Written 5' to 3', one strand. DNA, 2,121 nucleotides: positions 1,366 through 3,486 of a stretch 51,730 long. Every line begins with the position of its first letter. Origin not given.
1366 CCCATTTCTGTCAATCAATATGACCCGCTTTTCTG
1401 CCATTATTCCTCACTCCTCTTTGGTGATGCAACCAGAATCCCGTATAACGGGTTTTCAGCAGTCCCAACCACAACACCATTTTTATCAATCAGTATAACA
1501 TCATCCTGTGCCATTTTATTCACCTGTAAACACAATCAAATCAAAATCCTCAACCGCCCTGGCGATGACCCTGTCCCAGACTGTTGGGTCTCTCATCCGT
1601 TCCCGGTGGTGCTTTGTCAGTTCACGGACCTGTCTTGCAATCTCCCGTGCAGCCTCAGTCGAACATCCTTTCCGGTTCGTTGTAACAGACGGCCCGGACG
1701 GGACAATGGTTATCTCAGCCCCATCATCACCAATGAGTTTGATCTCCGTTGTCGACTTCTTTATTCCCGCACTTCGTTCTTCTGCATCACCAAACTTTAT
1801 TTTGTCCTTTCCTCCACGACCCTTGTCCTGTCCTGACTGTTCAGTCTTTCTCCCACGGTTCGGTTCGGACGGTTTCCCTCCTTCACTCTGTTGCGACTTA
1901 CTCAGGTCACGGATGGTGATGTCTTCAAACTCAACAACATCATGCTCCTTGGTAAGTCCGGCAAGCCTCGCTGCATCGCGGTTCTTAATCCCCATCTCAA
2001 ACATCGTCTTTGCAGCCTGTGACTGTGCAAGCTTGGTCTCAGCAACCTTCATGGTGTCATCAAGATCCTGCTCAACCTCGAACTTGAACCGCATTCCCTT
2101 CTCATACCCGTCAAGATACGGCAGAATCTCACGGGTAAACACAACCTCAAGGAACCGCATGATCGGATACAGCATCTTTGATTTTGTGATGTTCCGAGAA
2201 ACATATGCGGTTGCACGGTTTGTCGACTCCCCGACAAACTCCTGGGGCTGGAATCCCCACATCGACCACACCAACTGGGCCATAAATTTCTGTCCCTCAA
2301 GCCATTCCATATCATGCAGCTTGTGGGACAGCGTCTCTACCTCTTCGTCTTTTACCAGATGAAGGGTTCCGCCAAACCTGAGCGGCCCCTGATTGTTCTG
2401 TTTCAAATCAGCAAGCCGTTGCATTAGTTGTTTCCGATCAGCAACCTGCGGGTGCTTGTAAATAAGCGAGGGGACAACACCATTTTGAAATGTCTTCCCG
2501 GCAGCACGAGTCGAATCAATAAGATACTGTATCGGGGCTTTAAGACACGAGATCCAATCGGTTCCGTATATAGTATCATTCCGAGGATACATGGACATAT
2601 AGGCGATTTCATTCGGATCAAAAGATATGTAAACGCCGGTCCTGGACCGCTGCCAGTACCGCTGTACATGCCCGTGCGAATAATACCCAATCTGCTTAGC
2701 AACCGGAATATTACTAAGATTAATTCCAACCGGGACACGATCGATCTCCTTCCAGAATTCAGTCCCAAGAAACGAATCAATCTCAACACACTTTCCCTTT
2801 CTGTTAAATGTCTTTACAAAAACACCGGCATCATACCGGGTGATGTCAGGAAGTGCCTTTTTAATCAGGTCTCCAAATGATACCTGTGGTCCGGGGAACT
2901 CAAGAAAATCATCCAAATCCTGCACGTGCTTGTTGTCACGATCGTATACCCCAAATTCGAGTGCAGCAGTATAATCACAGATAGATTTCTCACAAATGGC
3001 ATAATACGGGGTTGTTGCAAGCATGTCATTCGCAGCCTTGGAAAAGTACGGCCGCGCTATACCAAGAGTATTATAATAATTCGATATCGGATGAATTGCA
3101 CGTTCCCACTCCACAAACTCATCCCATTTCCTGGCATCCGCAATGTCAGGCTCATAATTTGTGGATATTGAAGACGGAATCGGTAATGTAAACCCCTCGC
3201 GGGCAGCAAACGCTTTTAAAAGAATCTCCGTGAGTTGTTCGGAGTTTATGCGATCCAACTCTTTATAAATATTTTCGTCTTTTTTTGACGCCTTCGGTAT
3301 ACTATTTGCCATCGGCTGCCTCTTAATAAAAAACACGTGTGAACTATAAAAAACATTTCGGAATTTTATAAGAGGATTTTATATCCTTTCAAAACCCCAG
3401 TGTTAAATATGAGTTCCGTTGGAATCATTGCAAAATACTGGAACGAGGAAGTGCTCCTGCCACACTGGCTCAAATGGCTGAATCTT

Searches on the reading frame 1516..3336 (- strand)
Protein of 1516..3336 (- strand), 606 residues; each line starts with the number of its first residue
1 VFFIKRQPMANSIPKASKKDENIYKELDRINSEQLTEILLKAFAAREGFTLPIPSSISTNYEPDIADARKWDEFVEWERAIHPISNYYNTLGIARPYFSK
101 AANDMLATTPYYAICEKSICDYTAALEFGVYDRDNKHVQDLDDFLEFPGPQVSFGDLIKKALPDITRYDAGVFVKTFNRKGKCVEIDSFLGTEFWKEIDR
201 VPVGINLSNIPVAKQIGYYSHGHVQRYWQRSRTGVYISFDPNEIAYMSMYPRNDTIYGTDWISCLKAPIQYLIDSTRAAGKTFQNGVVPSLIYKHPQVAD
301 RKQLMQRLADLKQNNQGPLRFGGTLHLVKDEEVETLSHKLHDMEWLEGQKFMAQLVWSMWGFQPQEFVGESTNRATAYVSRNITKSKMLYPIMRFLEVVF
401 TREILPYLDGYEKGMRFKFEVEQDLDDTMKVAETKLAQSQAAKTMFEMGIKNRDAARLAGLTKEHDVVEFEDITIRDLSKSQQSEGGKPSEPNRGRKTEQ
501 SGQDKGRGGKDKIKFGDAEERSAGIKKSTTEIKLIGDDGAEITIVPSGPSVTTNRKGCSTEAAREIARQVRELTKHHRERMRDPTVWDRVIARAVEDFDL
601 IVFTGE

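Call 10: search_protein_families(library=pfam, proteins=[window:1516-3336:-], max_evalue=0.01)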
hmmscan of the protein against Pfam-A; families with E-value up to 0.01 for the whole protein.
window:1516-3336:- (606 aa): 1 family
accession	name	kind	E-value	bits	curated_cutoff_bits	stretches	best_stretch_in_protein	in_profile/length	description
PF04860.17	Phage_portal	-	2.6e-19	70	39.1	1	118-457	9-317/321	Phage portal protein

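Call 89: find_related_loci(query=window:1516-3336:-, collection=viral_contigs, flank=10000)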
Query window:1516-3336:- (606 aa) in viral_contigs; peptide patterns used: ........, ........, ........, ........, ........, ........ (x = any residue, [..] = any of these).
27 stretches matched a pattern; 25 encode a relative of the query (tblastn E <= 1e-3); 24 distinct loci.
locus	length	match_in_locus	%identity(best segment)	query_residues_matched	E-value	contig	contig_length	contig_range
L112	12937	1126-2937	86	3-606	0e+0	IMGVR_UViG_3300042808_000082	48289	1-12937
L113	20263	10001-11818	83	1-606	0e+0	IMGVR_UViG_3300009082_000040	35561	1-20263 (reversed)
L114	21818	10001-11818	83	1-606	0e+0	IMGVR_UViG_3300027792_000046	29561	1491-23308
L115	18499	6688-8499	83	3-606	0e+0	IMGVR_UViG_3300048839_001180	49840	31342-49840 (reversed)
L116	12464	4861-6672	85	3-606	0e+0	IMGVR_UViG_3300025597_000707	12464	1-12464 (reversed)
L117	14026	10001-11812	84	3-606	0e+0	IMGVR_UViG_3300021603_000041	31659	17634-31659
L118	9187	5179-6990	84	3-606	0e+0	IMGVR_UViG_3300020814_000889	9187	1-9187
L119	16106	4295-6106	84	3-606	0e+0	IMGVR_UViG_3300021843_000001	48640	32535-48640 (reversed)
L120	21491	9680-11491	84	3-606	0e+0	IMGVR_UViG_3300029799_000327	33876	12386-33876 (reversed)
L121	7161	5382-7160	84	3-595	0e+0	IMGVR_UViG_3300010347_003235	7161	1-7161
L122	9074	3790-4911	86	3-376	0e+0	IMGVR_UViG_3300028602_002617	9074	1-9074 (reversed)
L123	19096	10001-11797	81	9-606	0e+0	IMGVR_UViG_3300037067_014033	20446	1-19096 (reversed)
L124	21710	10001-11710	48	22-603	2e-175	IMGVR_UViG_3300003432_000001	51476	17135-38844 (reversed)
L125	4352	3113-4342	55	15-433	2e-152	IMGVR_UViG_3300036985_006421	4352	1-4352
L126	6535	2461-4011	46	22-521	6e-148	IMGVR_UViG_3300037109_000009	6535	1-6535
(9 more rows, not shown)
